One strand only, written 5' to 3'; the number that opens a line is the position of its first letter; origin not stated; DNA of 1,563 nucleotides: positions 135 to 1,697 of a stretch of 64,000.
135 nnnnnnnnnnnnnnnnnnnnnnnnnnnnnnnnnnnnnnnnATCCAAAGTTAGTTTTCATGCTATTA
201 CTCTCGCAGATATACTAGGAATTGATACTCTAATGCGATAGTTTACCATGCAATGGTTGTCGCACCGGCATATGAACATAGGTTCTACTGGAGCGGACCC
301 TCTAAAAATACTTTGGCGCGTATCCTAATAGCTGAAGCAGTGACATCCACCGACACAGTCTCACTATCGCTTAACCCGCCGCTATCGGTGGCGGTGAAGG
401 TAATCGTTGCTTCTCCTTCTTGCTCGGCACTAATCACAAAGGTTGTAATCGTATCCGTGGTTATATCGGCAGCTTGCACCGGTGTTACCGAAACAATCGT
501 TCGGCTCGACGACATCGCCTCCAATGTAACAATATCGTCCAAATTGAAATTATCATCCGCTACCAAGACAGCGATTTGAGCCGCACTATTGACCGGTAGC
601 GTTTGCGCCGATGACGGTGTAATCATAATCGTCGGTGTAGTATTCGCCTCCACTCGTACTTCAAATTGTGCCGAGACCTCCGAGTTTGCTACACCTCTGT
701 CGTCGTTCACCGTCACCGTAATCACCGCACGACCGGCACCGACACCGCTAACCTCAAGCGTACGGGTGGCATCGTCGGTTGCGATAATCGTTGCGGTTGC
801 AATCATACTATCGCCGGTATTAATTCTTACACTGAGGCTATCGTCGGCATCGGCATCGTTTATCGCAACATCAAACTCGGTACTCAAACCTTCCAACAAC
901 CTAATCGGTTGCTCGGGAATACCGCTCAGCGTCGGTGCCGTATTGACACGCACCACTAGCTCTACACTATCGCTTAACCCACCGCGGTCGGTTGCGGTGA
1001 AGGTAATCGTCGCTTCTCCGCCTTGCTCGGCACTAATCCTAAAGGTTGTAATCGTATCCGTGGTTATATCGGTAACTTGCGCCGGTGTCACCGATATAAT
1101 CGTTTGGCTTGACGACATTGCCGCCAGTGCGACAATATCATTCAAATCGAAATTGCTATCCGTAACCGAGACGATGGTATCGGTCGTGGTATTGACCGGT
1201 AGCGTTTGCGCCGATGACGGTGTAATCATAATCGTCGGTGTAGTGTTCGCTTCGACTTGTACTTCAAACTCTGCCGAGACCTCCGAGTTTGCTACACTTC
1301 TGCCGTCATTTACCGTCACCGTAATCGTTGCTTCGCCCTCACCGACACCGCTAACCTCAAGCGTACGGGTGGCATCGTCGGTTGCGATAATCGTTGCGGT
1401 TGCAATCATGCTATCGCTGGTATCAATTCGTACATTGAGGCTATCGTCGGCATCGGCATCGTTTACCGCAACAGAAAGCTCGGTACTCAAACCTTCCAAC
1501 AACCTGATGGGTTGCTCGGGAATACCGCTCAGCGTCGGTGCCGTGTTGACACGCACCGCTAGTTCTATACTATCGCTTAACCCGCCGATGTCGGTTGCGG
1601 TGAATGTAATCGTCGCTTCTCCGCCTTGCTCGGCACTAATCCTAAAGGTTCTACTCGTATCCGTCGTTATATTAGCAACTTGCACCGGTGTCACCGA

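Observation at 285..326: Shared extreme C-terminal motif ...RI(R/K)xK(V/L)FLEG(P/A)LQ-stop on two unrelated-length secreted repeat proteins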

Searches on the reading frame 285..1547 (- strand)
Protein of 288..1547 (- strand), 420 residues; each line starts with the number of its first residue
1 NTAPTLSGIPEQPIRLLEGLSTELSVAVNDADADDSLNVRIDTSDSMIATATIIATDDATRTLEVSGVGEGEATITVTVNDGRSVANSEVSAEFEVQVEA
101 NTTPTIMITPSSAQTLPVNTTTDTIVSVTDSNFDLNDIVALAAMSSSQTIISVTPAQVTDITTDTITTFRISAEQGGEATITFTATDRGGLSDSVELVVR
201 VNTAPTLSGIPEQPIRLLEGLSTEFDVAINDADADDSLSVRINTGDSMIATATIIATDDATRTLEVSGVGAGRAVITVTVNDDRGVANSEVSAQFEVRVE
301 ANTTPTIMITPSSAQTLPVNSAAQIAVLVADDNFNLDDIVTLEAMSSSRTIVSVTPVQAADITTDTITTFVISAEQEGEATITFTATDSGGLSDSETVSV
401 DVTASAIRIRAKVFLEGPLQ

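Call 11: search_protein_families(library=ncbifam, proteins=[window:285-1499:-], max_evalue=1)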
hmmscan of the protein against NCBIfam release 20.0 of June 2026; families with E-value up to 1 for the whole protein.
window:285-1499:- (404 aa): 6 families
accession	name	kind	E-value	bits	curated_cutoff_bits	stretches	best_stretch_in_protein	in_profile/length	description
TIGR02133.1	RPI_actino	equivalog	0.00067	19.5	168.2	2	30-81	46-98/148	ribose-5-phosphate isomerase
NF012211.1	tand_rpt_95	domain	0.0012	18.8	90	2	334-388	30-86/98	tandem-95 repeat protein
NF041766.1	choice_anch_U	domain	0.0034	18.2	32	1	9-68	13-73/92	choice-of-anchor U domain-containing protein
NF049877.1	GlucurArabfur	equivalog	0.35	8.3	1800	1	208-325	1170-1290/1400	beta-d-glucuronidase/beta-L-arabinofuranosidase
TIGR00638.1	Mop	subfamily_domain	0.95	9.5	55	0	69-108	16-55/70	molybdenum-pterin binding domain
TIGR02149.1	glgA_Coryne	subfamily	0.95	8.5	302.4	0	308-363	283-338/391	glycogen synthase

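Call 21: find_homologous_proteins(query=window:288-1547:-, max_evalue=0.00001)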
Query window:288-1547:- (420 aa): 11 proteins with E <= 0.00001 among 8000 candidates.
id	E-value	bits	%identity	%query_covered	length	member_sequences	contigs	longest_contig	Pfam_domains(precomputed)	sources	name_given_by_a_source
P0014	2.1e-120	420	68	82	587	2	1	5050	PF09394.17,PF07581.18,PF02368.25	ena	-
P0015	4.4e-78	281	69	53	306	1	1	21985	PF02368.25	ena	-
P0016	3.8e-58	216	52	59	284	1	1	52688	PF17963.8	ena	-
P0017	4.4e-16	77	43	28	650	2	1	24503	PF17963.8,PF07581.18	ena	-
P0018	1.2e-12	66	32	58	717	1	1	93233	PF22352.3,PF17963.8,PF17892.8,PF13629.13,PF02368.25,PF05345.19,PF18911.7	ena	-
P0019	5.5e-12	64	32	93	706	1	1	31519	PF17963.8,PF17892.8,PF17803.8,PF02368.25,PF05345.19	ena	-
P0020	2.9e-11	61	30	82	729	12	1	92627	PF22352.3,PF00801.27,PF17963.8,PF17892.8,PF13629.13,PF17803.8,PF02368.25,PF05345.19,PF18911.7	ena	-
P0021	3.2e-10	58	31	95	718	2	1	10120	PF21027.4,PF17963.8,PF17892.8,PF17803.8,PF02368.25,PF05345.19,PF26183.2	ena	-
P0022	1.1e-8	53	32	91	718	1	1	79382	PF22352.3,PF00801.27,PF17963.8,PF17892.8,PF17803.8,PF02368.25,PF05345.19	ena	-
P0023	2.7e-7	48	35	30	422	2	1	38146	PF17963.8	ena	-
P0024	3.1e-6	45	31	56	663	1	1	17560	PF21027.4,PF00801.27,PF17963.8,PF17892.8,PF17957.8,PF00028.24,PF17803.8,PF05345.19,PF18911.7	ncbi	ncbi:MAG: putative Ig domain-containing protein, partial [Myxococcota bacterium]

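Call 23: find_encoding_contigs(protein=P0015, flank=10000, max_places=3)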
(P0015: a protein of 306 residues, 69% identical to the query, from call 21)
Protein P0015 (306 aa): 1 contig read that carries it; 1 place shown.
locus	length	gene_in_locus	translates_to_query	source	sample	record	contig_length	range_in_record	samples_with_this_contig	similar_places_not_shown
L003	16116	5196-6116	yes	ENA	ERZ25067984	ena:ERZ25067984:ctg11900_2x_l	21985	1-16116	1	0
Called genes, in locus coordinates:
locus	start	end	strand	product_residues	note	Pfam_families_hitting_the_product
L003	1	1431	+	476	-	?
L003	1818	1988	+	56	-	-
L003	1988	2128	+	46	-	-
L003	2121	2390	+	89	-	-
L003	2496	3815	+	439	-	PF07581:Glug (faint), PF12733:Cadherin-like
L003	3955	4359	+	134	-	-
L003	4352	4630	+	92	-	-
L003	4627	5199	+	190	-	-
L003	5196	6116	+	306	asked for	PF02368:Big_2 (faint)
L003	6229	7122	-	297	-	PF13635:DUF4143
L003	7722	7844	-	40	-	-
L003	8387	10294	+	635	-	PF07581:Glug (weak)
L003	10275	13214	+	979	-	PF03781:FGE-sulfatase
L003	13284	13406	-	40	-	-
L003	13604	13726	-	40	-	-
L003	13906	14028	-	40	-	-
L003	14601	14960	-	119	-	PF02410:RsfS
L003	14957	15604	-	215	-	PF01467:CTP_transf_like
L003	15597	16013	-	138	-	PF00171:Aldedh (weak)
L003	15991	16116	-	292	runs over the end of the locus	PF00171:Aldedh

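Call 24: find_encoding_contigs(protein=P0017, flank=10000, max_places=3)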
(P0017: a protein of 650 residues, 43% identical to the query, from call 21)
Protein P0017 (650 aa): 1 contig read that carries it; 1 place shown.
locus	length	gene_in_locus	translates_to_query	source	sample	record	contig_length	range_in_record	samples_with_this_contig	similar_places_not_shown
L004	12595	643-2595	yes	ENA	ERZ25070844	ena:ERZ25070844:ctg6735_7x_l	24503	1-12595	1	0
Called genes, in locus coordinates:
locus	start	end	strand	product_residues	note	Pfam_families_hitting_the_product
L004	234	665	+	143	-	-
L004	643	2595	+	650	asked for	PF07581:Glug (faint), PF17963:Big_9 (weak)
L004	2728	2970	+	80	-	-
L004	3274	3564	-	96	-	-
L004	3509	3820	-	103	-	-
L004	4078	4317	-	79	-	-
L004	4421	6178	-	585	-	PF01807:Zn_ribbon_DnaG, PF08275:DNAG_N, PF01751:Toprim, PF13155:Toprim_2, PF13362:Toprim_3 (weak), PF13662:Toprim_4, PF10410:DnaB_bind, PF08278:DnaG_DnaB_bind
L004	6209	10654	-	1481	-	PF00310:GATase_2, PF04898:Glu_syn_central, PF01645:Glu_synthase, PF01493:GXGXG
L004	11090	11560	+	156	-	-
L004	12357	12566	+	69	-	-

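Call 67: find_related_loci(query=L003:8387-9199:+, collection=metagenome_contigs, flank=6000)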
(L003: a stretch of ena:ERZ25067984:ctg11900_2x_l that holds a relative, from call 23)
Query L003:8387-9199:+ (271 aa) in metagenome_contigs; peptide patterns used: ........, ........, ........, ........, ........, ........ (x = any residue, [..] = any of these).
178 stretches matched a pattern; 1 encode a relative of the query (tblastn E <= 1e-3); 1 distinct loci.
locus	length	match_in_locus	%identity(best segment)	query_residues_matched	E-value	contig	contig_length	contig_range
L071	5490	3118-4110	30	93-257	1e-7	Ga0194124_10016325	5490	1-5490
